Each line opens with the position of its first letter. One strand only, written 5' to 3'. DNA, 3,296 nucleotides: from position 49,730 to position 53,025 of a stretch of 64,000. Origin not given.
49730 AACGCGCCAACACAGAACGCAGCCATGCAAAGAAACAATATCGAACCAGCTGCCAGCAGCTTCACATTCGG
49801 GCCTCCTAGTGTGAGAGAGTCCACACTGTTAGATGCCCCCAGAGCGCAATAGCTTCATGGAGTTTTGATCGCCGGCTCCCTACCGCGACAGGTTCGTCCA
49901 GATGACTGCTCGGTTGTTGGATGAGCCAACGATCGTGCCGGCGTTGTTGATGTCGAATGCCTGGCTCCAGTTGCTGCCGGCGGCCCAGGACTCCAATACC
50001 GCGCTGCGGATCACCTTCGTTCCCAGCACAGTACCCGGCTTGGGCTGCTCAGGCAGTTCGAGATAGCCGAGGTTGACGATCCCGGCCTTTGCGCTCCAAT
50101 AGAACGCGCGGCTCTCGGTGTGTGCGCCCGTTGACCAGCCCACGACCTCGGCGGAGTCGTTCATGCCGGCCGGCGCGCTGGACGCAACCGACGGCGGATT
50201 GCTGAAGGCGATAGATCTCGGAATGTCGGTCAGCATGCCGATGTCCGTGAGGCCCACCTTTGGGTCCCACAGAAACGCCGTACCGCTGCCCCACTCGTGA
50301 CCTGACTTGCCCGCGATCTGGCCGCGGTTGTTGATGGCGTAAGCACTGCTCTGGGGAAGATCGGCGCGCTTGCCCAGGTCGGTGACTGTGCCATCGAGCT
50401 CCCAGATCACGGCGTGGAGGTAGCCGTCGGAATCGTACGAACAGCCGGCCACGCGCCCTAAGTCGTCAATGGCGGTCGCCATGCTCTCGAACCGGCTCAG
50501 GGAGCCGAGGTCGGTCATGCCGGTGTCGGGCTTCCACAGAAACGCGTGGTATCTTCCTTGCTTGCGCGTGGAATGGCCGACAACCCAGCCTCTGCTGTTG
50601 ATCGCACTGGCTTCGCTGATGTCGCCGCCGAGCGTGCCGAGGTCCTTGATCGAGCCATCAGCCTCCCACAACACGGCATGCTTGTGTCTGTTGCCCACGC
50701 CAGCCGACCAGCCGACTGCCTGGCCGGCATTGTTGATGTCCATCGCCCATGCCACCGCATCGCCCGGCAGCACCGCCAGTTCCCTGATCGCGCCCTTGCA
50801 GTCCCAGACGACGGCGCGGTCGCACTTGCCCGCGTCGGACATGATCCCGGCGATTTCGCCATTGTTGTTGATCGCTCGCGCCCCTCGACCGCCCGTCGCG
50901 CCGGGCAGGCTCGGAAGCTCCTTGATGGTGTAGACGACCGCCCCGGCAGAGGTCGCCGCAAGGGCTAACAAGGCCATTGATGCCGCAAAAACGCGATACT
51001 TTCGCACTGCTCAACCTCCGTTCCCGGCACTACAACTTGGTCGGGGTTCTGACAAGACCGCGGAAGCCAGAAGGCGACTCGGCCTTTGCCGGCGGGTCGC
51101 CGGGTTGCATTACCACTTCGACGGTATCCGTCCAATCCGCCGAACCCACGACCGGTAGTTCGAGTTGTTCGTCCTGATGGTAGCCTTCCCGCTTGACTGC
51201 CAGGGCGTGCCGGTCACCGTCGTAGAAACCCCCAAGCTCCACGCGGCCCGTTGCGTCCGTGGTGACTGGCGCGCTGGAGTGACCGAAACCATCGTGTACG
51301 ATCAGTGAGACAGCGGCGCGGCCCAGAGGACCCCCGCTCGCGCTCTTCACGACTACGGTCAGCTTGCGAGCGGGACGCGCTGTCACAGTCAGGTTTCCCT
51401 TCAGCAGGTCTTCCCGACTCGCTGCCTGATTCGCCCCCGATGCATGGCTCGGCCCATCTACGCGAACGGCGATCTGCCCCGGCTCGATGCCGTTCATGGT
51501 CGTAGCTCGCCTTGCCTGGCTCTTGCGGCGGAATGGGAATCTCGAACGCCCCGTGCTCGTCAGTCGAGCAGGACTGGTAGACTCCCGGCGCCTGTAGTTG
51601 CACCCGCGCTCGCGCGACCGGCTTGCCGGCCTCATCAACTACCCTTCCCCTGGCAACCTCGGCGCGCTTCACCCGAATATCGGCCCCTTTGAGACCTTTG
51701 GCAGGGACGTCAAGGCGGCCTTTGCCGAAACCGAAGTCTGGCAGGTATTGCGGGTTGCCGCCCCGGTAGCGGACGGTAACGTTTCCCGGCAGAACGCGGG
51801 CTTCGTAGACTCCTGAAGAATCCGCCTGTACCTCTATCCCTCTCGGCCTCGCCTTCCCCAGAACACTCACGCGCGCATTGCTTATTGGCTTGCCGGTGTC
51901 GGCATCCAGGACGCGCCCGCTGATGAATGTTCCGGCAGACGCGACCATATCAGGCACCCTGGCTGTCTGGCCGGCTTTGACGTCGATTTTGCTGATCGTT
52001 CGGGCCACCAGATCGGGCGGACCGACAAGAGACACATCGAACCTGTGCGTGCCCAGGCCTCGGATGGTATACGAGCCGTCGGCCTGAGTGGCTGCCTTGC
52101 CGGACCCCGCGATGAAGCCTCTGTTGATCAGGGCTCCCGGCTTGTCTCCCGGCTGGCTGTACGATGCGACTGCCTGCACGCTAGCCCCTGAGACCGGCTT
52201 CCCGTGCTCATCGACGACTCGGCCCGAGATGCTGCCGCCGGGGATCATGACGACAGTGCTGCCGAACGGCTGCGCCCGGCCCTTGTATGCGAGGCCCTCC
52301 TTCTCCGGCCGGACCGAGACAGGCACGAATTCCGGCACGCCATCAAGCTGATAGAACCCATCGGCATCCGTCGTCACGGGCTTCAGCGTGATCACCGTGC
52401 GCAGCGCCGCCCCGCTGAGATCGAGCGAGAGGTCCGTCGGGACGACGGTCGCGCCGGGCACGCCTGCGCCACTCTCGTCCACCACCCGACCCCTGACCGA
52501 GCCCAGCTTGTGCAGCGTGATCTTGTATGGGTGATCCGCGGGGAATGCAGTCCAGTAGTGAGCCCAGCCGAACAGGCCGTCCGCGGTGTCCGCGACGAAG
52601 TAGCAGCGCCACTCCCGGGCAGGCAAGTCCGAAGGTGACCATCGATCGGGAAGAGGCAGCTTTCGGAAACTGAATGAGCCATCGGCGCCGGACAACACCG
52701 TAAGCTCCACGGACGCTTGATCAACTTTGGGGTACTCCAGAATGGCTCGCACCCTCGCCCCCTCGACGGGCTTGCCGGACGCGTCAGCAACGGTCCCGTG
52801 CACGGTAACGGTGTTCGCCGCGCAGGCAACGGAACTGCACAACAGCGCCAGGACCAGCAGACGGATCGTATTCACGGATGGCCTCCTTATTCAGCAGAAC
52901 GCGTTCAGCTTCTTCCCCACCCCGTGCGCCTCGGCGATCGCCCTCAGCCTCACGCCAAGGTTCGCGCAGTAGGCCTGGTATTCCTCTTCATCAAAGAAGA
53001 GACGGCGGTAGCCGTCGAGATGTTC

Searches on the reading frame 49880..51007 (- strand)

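Call 45: search_protein_families(library=pfam, max_evalue=0.00001, proteins=[window:49880-51007:-])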
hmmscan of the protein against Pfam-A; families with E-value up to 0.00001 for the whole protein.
window:49880-51007:- (375 aa): 1 family
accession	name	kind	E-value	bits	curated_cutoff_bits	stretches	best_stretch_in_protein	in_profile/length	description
PF11949.14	DUF3466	-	3e-13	49.6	25.1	0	213-295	377-453/609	Protein of unknown function (DUF3466)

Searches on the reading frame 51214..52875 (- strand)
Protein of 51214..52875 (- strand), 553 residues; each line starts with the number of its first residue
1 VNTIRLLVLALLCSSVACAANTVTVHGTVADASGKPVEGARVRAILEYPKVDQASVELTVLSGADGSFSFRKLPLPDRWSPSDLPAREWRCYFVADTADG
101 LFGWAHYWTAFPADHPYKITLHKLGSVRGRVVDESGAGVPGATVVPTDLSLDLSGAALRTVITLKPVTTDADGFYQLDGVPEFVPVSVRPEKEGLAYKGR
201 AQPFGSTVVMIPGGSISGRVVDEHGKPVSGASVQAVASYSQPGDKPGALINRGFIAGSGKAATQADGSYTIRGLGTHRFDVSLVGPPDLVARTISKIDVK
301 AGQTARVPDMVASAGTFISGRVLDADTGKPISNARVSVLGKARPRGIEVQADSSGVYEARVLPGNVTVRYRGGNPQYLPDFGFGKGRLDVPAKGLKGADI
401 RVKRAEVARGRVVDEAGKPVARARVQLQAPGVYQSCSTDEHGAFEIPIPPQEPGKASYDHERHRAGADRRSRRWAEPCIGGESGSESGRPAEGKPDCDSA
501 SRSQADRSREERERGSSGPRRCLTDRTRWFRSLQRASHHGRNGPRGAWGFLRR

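Call 28: find_encoding_contigs(protein=window:51214-52875:-, flank=1000, max_places=3)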
Protein window:51214-52875:- (553 aa): no gene with exactly this product is on record in the collection.

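Call 45: search_protein_families(library=pfam, max_evalue=0.00001, proteins=[window:51214-52875:-])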
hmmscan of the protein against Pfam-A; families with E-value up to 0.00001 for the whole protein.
window:51214-52875:- (553 aa): 8 families
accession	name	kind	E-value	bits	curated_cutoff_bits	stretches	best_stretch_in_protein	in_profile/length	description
PF13620.12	CarboxypepD_reg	-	3.3e-46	156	32.3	5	318-372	2-58/82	Carboxypeptidase regulatory-like domain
PF13715.12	CarbopepD_reg_2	-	1.6e-19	70.1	32.2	0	318-369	1-49/88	CarboxypepD_reg-like domain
PF00775.27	Dioxygenase_C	-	2e-11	44.1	27.3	0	201-273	23-90/182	Dioxygenase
PF02369.22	Big_1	-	8.1e-11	42.3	34.9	0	16-44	12-40/93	Bacterial Ig-like domain (group 1)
PF20598.4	DUF6795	-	4e-10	40.4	27.4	0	25-72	1-45/103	Domain of unknown function (DUF6795)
PF15976.11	CooC_C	-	2.4e-09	37.5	29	0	399-457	10-64/93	CS1-pili formation C-terminal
PF25020.1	TTR_TEN1-4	-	1.3e-07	31.9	27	0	403-446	4-47/86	Teneurin TTR-like domain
PF07210.18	DUF1416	-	6.3e-07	29.7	23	0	303-369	6-71/97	Protein of unknown function (DUF1416)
